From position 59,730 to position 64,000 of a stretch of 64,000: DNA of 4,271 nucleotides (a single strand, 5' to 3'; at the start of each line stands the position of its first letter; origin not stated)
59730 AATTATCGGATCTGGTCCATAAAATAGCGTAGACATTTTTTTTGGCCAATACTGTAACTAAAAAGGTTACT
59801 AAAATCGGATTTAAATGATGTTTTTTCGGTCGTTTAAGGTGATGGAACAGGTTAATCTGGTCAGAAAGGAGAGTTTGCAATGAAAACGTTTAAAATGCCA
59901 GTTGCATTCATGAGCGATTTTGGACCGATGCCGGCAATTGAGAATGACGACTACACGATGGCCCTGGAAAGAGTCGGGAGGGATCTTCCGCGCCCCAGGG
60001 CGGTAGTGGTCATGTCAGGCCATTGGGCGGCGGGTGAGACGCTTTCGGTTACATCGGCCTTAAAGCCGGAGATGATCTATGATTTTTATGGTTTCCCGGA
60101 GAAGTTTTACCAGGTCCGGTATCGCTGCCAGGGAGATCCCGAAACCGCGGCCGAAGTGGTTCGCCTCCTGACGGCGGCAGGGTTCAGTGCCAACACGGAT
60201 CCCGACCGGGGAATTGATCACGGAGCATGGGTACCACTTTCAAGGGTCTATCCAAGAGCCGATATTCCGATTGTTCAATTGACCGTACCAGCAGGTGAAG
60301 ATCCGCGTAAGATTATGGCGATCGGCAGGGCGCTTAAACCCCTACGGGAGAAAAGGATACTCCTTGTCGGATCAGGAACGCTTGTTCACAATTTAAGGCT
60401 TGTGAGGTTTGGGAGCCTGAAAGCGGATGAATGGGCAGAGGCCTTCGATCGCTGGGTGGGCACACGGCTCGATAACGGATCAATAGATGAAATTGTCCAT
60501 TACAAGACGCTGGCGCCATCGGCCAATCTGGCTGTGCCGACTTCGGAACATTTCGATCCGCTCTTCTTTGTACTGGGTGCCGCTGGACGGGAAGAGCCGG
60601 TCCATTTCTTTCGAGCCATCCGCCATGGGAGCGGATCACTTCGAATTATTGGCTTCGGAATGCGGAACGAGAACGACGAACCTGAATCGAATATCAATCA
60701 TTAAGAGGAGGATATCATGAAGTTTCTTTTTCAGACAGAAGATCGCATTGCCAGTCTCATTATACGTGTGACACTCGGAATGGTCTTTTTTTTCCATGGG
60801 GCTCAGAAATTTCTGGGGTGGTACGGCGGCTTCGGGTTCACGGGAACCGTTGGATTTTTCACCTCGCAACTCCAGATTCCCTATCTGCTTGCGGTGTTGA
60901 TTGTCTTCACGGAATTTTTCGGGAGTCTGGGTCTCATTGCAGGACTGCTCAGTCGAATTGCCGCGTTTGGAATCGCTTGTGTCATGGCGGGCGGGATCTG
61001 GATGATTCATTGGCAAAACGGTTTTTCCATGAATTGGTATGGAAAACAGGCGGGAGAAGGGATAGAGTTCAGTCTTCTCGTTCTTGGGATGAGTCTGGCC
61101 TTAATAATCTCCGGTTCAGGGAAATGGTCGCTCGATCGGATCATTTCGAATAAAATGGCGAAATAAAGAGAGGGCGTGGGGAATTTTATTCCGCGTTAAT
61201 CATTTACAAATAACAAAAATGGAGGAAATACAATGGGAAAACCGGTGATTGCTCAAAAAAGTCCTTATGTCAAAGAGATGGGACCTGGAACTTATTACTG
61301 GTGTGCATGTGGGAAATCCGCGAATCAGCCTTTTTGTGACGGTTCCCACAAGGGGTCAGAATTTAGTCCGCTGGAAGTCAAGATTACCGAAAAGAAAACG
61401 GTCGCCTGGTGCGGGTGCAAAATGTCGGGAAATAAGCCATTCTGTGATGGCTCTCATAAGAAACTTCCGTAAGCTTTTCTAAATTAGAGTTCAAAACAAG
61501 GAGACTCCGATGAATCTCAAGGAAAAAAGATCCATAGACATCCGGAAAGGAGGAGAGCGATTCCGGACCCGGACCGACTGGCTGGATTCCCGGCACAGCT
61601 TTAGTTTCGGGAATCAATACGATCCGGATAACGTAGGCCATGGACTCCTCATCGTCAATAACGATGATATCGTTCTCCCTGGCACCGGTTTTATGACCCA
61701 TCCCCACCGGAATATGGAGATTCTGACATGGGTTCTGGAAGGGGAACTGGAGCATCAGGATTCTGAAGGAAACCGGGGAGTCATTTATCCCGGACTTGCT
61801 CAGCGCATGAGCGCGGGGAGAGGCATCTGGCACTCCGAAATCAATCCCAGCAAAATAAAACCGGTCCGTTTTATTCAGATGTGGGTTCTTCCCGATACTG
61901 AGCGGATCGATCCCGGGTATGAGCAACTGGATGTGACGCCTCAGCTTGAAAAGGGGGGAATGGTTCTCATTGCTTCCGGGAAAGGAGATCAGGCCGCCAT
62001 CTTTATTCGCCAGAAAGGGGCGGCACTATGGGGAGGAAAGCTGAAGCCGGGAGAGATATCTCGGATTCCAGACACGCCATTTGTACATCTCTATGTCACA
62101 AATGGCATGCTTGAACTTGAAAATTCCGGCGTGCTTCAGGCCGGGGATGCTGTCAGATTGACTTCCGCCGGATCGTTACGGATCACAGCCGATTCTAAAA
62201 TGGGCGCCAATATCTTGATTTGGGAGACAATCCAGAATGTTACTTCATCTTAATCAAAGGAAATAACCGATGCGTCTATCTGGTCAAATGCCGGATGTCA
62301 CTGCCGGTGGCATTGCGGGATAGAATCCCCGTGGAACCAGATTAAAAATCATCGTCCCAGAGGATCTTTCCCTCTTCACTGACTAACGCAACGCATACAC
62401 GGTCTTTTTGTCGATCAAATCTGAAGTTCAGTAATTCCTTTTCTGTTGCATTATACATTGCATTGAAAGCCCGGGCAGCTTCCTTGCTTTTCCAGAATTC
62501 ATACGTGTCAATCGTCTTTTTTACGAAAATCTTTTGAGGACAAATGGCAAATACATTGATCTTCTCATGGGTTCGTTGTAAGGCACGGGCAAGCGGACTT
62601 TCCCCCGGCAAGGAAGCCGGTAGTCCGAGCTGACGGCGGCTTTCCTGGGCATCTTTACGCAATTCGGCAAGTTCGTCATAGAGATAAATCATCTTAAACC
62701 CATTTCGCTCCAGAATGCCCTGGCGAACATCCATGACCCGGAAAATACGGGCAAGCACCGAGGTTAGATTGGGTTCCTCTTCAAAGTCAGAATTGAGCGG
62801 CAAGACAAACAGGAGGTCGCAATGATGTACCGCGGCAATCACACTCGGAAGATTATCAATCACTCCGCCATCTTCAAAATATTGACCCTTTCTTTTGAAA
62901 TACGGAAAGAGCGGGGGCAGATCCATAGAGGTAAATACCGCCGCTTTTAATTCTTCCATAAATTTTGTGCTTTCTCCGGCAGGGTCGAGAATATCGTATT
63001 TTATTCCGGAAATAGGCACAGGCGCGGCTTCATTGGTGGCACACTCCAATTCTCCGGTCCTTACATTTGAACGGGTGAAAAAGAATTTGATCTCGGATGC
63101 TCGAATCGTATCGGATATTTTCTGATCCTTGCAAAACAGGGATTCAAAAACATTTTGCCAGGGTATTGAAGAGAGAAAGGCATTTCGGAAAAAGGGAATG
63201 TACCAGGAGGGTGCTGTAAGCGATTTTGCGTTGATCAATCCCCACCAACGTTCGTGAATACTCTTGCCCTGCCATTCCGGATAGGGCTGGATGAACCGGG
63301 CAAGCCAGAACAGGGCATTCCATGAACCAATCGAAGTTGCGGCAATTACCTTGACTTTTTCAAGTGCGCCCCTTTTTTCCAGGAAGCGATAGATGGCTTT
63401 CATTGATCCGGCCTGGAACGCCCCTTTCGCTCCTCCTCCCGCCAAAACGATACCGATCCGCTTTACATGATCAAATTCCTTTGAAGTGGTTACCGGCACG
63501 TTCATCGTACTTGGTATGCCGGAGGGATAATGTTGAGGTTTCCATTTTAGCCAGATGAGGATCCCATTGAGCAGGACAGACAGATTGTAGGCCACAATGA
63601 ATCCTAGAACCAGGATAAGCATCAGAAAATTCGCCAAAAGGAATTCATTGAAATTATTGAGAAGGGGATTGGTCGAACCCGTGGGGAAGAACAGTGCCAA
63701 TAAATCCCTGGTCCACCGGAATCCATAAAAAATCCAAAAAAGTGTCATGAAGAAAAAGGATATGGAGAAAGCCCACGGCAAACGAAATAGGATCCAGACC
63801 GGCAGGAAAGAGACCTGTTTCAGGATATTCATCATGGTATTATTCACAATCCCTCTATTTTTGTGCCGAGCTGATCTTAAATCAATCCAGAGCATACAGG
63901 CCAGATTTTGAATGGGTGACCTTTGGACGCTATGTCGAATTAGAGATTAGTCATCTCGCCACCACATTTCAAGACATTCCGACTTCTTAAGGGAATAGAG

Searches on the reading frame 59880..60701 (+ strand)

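Call 54: search_protein_families(library=pfam, proteins=[window:59880-60701:+], max_evalue=0.0001)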
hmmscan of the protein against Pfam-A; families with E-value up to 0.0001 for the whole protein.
window:59880-60701:+ (274 aa): 1 family
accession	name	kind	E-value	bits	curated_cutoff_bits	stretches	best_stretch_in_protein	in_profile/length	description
PF02900.23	LigB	-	1e-32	113.8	26.3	1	23-238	29-247/269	Catalytic LigB subunit of aromatic ring-opening dioxygenase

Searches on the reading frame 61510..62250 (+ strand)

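Call 54: search_protein_families(library=pfam, proteins=[window:61510-62250:+], max_evalue=0.0001)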
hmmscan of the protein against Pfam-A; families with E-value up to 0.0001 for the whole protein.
window:61510-62250:+ (247 aa): 3 families
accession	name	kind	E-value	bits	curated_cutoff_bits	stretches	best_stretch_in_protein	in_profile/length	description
PF02678.22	Pirin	-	1.2e-35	122.3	26.1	1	19-126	8-108/108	Pirin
PF17954.7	Pirin_C_2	-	4.5e-06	27.2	22.9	1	153-237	1-83/86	Quercetinase C-terminal cupin domain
PF07883.17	Cupin_2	-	5e-05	23.4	27.2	0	55-122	5-67/70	Cupin domain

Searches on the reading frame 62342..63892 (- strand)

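Call 54: search_protein_families(library=pfam, proteins=[window:62342-63892:-], max_evalue=0.0001)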
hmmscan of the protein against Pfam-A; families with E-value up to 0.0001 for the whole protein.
window:62342-63892:- (516 aa): 1 family
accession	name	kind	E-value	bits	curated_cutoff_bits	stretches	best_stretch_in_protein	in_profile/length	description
PF01734.28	Patatin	-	1.9e-19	71.1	27.7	1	148-349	1-186/191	Patatin-like phospholipase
